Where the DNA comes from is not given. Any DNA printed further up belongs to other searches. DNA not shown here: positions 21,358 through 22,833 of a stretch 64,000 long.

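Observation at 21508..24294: Phosphomannomutase/phosphoglucomutase fused to mannose-6-phosphate isomerase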

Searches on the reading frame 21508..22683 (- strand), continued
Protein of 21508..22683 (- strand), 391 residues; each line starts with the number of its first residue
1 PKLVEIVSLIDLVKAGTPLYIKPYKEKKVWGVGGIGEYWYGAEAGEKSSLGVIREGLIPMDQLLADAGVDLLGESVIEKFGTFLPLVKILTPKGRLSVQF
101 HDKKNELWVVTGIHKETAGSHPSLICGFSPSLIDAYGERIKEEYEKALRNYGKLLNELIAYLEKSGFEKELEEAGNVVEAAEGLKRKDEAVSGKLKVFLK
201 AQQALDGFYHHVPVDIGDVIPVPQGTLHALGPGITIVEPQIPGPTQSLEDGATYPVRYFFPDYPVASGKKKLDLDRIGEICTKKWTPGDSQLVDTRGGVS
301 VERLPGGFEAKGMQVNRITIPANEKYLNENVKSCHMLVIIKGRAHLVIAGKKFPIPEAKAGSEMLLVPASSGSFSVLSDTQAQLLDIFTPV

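Call 35: search_protein_representatives(protein=window:21508-22683:-)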
Query: 391 residues. Proteins with E-value up to 0.001 (for the whole library): 150; up to 1e-10: 43; up to 1e-30: 30. The best 150 are listed.
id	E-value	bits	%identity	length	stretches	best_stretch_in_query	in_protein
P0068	1.8e-120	419.1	53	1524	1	12-391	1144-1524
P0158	6.1e-115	400.9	51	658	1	9-391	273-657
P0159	8.0e-115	400.5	51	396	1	13-391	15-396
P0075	2.7e-112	392.2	50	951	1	11-390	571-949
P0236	3.3e-112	391.9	49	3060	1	7-391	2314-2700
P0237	2.3e-111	389.1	49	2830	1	10-391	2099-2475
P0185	5.3e-109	381.3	49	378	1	17-391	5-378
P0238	4.5e-102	358.5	47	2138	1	10-391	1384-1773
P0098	2.2e-99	349.7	48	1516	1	13-391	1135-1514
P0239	3.1e-97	342.6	43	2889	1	9-391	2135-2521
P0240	1.4e-94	333.8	44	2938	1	12-390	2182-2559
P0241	4.5e-92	325.6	45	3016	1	10-391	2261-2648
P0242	5.0e-91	322.1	44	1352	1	6-391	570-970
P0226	6.0e-85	302.1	54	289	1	9-280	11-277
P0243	4.7e-80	286.0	41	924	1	14-388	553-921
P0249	4.9e-41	157.5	33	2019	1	97-389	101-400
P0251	5.2e-40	154.2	37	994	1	14-391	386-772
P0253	2.0e-33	132.5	33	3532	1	6-391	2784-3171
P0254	3.4e-31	125.1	34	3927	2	18-259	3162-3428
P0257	4.9e-27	111.5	33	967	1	8-379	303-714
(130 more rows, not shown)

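Call 36: search_protein_families(library=pfam, proteins=[P0236, P0238, P0253], max_evalue=0.001)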
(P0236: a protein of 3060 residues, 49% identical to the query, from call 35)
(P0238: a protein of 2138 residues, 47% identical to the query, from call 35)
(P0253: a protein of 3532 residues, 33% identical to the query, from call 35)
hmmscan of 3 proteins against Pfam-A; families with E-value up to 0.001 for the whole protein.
P0236 (3060 aa): 4 families
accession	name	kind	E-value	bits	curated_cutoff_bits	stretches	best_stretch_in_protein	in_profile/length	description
PF02878.22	PGM_PMM_I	-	1.9e-15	57.2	22.5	1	1701-1825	2-112/138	Phosphoglucomutase/phosphomannomutase, alpha/beta/alpha domain I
PF02880.22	PGM_PMM_III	-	3.3e-14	53.4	20.7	1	2035-2124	15-104/115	Phosphoglucomutase/phosphomannomutase, alpha/beta/alpha domain III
PF02879.22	PGM_PMM_II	-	1.6e-10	41.8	29.3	1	1922-2009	18-103/103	Phosphoglucomutase/phosphomannomutase, alpha/beta/alpha domain II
PF21621.3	MPI_cupin_dom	-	0.0003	21.1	27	1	2624-2690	13-73/79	Mannose-6-phosphate isomerase, cupin domain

P0238 (2138 aa): 3 families
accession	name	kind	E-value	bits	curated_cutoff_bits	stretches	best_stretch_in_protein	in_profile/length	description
PF02878.22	PGM_PMM_I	-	8e-15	55.2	22.5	1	777-918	3-136/138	Phosphoglucomutase/phosphomannomutase, alpha/beta/alpha domain I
PF02879.22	PGM_PMM_II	-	2.8e-09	37.9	29.3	1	961-1058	3-103/103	Phosphoglucomutase/phosphomannomutase, alpha/beta/alpha domain II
PF02880.22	PGM_PMM_III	-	6.6e-07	29.9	20.7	1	1063-1180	2-111/115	Phosphoglucomutase/phosphomannomutase, alpha/beta/alpha domain III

P0253 (3532 aa): 4 families
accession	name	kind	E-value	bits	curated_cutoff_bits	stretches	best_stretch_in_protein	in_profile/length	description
PF02878.22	PGM_PMM_I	-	3.5e-11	43.4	22.5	1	1932-2023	52-132/138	Phosphoglucomutase/phosphomannomutase, alpha/beta/alpha domain I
PF20511.4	PMI_typeI_cat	-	1.5e-07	32.1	22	1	2816-2895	36-107/143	Phosphomannose isomerase type I, catalytic domain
PF02879.22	PGM_PMM_II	-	1.3e-05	26.1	29.3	0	2072-2158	1-82/103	Phosphoglucomutase/phosphomannomutase, alpha/beta/alpha domain II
PF00408.26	PGM_PMM_IV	-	0.00013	22.4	23.1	0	2504-2537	21-50/68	Phosphoglucomutase/phosphomannomutase, C-terminal domain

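Call 37: search_protein_families(library=pfam, proteins=[P0242, P0251, P0257, P0249, P0254], max_evalue=0.001)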
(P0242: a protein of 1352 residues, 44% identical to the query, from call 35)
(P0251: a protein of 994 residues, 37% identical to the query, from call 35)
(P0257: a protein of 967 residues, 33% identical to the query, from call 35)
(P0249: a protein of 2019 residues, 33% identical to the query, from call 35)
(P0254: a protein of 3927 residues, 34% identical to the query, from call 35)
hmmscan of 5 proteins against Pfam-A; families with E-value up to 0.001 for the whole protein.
P0242 (1352 aa): 3 families
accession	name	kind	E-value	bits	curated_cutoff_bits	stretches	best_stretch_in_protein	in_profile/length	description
PF02878.22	PGM_PMM_I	-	2.1e-12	47.3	22.5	1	15-104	40-131/138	Phosphoglucomutase/phosphomannomutase, alpha/beta/alpha domain I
PF02880.22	PGM_PMM_III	-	1.3e-06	28.9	20.7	1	284-390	31-115/115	Phosphoglucomutase/phosphomannomutase, alpha/beta/alpha domain III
PF02879.22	PGM_PMM_II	-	7.3e-06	26.9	29.3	1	160-239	19-99/103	Phosphoglucomutase/phosphomannomutase, alpha/beta/alpha domain II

P0251 (994 aa): 0 families

P0257 (967 aa): 0 families

P0249 (2019 aa): 4 families
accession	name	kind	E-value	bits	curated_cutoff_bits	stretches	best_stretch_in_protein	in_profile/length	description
PF16861.10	Carbam_trans_C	-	5.3e-50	169.7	27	1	1372-1541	1-170/170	Carbamoyltransferase C-terminus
PF02543.21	Carbam_trans_N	-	5.2e-40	138.4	24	1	941-1314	3-346/346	Carbamoyltransferase N-terminus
PF00294.29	PfkB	-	4.1e-25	89.2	25.8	1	526-797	35-296/302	pfkB family carbohydrate kinase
PF08241.18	Methyltransf_11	-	0.00036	21.5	21.2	0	1801-1897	1-94/95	Methyltransferase domain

P0254 (3927 aa): 5 families
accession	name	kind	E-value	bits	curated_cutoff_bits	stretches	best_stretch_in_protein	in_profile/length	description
PF00365.25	PFK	-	1.2e-19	71.2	30.9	1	752-1120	6-275/277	Phosphofructokinase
PF02878.22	PGM_PMM_I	-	1.2e-17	64.3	22.5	1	2569-2701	3-136/138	Phosphoglucomutase/phosphomannomutase, alpha/beta/alpha domain I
PF02880.22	PGM_PMM_III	-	3.4e-10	40.5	20.7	1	2839-2955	2-109/115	Phosphoglucomutase/phosphomannomutase, alpha/beta/alpha domain III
PF02879.22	PGM_PMM_II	-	1.5e-07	32.4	29.3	1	2737-2834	2-103/103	Phosphoglucomutase/phosphomannomutase, alpha/beta/alpha domain II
PF00408.26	PGM_PMM_IV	-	0.00013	22.4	23.1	1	3050-3090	22-61/68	Phosphoglucomutase/phosphomannomutase, C-terminal domain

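Call 41: find_encoding_contigs(protein=P0162, flank=10000, max_places=1)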
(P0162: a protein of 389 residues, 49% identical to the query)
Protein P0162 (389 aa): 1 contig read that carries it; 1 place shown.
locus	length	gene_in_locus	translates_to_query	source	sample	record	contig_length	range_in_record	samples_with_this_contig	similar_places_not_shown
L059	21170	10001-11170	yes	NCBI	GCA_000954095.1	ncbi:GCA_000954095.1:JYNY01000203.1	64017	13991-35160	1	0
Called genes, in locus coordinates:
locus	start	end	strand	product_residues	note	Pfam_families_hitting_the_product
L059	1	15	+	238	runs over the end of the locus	PF00535:Glycos_transf_2, PF10111:Glyco_tranf_2_2 (weak), PF13641:Glyco_tranf_2_3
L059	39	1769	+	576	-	PF02366:PMT, PF13231:PMT_2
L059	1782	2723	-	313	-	PF00535:Glycos_transf_2, PF10111:Glyco_tranf_2_2 (weak), PF13641:Glyco_tranf_2_3 (weak)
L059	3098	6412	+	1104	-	-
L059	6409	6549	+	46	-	-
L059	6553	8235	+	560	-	-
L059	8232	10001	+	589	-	PF02878:PGM_PMM_I, PF02879:PGM_PMM_II (faint), PF02880:PGM_PMM_III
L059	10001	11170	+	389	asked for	-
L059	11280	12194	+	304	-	PF00528:BPD_transp_1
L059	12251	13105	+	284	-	PF00528:BPD_transp_1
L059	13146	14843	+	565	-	PF00754:F5_F8_type_C, PF06588:Muskelin_N (faint), PF22633:F5_F8_type_C_2, PF22612:GH113, PF13547:GTA_TIM (faint)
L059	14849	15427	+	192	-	PF18329:SGBP_B_XBD (weak), PF09212:CBM27 (weak), PF21253:Mann_GBD_bact (weak)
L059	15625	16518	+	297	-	PF21253:Mann_GBD_bact (faint)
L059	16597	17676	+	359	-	PF22612:GH113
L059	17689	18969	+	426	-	PF00480:ROK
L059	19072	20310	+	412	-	PF01547:SBP_bac_1, PF13416:SBP_bac_8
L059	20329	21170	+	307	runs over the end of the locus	PF04041:Glyco_hydro_130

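Call 50: search_protein_families(library=ncbifam, proteins=[L059:6553-8235:+, L059:3098-6412:+], max_evalue=0.001)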
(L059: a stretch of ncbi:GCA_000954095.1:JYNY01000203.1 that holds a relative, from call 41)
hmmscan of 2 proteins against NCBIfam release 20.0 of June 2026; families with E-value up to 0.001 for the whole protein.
L059:6553-8235:+ (560 aa): 0 families

L059:3098-6412:+ (1104 aa): 0 families

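Call 51: search_solved_structures(query=L059:6553-8235:+, max_evalue=1)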
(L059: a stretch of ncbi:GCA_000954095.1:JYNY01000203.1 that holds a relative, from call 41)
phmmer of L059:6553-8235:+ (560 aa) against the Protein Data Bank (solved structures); distinct sequences matched with E-value up to 1: 1.
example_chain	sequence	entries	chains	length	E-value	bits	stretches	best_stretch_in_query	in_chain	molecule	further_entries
8fia_A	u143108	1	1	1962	0.94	11.3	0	350-504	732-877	Teneurin-m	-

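Call 62: find_homologous_proteins(query=L059:6553-8235:+, max_evalue=0.001)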
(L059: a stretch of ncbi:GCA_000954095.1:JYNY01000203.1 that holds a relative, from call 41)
Query L059:6553-8235:+ (560 aa): 20 proteins with E <= 0.001 among 8000 candidates.
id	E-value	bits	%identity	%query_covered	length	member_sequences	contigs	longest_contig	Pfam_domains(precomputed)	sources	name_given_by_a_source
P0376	0.0e+0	1249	100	100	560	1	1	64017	-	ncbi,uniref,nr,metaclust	ncbi:hypothetical protein OMAG_000912 [Candidatus Omnitrophus magneticus]|uniref:Uncharacterized pro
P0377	1.5e-152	527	46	98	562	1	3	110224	-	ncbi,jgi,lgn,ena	-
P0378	7.2e-143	495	46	98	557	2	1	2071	-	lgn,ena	-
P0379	2.1e-137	477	46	96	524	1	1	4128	-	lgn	-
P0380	3.8e-137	476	43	97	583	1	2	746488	-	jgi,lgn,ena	-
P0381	7.1e-136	472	43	98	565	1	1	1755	-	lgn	-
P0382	1.5e-133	464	42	98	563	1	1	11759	-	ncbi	-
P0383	3.9e-131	456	42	97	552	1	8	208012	-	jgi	-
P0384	1.4e-130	455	41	97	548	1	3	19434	-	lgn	-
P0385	1.8e-130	454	41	95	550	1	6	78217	-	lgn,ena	-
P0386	2.7e-128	447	40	97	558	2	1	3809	-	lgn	-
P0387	5.9e-128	446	43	97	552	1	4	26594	-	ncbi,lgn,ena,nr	ncbi:MAG: hypothetical protein ISS33_04945 [Candidatus Omnitrophica bacterium]|nr:hypothetical prote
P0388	1.4e-127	445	41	97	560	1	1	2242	-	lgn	-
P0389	1.3e-126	442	41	100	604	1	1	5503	-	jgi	jgi:hypothetical protein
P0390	5.9e-126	439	42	97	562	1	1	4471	-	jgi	jgi:hypothetical protein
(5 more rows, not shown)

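Call 65: search_protein_families(library=pfam, alignment_id=A2, max_evalue=1)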
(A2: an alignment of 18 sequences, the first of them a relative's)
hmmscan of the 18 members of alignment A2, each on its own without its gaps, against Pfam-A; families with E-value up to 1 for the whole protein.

A. member 1, P0376 (560 aa): 2 families
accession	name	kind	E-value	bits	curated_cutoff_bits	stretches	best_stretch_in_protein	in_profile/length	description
PF00589.27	Phage_integrase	-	0.082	13.1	27.1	1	78-184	33-126/172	Phage integrase family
PF25084.1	LbH_EIF2B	-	0.12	12.9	54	1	413-448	27-63/105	EIF2B subunit epsilon LbH domain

B. families by the number of members that match (of 18 scanned): 6 families
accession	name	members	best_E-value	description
PF24894.1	Hexapep_GlmU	2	0.022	GlmU-like, C-terminal hexapeptide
PF25611.1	KCTD_C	2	0.077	KCTD C-terminal domain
PF07959.18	Fucose_pyrophosphorylase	1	0.0099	Fucose pyrophosphorylase domain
PF00589.27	Phage_integrase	1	0.082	Phage integrase family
PF25084.1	LbH_EIF2B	1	0.12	EIF2B subunit epsilon LbH domain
PF12979.12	DUF3863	1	0.15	Domain of Unknown Function with PDB structure (DUF3863)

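Call 67: search_solved_structures(query=A2, max_evalue=10, show_alignments=2)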
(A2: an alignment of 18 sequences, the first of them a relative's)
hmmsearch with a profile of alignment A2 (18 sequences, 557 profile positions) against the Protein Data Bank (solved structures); distinct sequences matched with E-value up to 10: 3.
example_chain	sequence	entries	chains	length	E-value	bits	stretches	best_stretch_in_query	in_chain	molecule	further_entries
2b0l_A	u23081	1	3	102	0.0018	19.7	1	370-436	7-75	GTP-sensing transcriptional pleiotropic repressor codY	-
5lnh_A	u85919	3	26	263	0.026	15.9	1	392-436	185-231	GTP-sensing transcriptional pleiotropic repressor CodY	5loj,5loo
5loe_A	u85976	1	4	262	0.026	15.9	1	392-436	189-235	GTP-sensing transcriptional pleiotropic repressor CodY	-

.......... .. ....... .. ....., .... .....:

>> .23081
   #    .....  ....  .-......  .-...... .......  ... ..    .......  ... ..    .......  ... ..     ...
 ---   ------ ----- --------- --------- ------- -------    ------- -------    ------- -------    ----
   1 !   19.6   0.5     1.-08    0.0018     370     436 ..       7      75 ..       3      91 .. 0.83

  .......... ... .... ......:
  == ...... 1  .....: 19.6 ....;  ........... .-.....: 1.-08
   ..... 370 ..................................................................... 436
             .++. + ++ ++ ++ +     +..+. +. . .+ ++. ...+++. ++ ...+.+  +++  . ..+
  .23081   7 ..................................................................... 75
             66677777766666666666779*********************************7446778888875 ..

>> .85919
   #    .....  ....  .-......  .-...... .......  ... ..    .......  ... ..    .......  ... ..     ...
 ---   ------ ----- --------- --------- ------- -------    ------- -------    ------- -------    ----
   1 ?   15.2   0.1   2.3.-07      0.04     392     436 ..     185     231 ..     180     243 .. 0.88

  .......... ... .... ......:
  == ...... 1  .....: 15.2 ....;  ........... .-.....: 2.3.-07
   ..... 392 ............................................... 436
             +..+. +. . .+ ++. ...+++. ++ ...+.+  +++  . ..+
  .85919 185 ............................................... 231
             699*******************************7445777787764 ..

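Call 68: predict_structure(alignment_id=A2)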
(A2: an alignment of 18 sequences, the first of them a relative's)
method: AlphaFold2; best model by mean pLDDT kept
length: 560 residues; sequences in the alignment: 18
mean_pLDDT: 86.0   pTM: 0.90
mean pLDDT of the five models: 86.0, 83.8, 83.3, 81.3, 80.7
residues with pLDDT >= 90: 242; 70-90: 284; 50-70: 30; < 50: 4
segments of 3 or more residues with pLDDT < 50: 109-111
pLDDT, mean of each block of 10 residues (from residue 1): 80 95 93 84 89 93 86 74 92 92 80 74 87 86 92 94 94 89 77 89 87 88 90 88 75 57 91 97 86 80 91 90 87 92 97 94 86 84 90 92 81 75 78 78 79 75 82 89 89 91 89 84 91 88 81 86
secondary structure, 60 per line:
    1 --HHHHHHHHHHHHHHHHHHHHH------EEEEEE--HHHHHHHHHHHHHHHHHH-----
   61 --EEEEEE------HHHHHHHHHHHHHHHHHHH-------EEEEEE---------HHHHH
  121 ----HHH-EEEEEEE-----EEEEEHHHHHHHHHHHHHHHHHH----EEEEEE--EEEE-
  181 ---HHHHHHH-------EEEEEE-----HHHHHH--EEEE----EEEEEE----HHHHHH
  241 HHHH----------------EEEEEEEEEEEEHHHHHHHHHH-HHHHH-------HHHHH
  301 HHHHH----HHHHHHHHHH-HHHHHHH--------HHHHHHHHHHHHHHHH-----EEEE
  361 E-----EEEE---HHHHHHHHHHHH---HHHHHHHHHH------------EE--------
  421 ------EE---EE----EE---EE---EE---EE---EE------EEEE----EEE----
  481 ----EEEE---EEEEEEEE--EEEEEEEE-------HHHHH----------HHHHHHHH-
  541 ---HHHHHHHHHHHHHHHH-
elements in order: H3-23 E30-35 H38-55 E63-68 H75-93 E101-106 H116-120 E129-135 E141-145 H146-163 E168-173 E176-179 H184-190 E198-203 H209-214 E217-220 E225-230 H235-244 E261-272 H273-282 H284-288 H296-305 H310-319 H321-327 H336-351 E357-361 E367-370 H374-385 H389-398 E466-469 E474-476 E485-488 E492-499 E502-509 H517-521 H532-539 H544-559
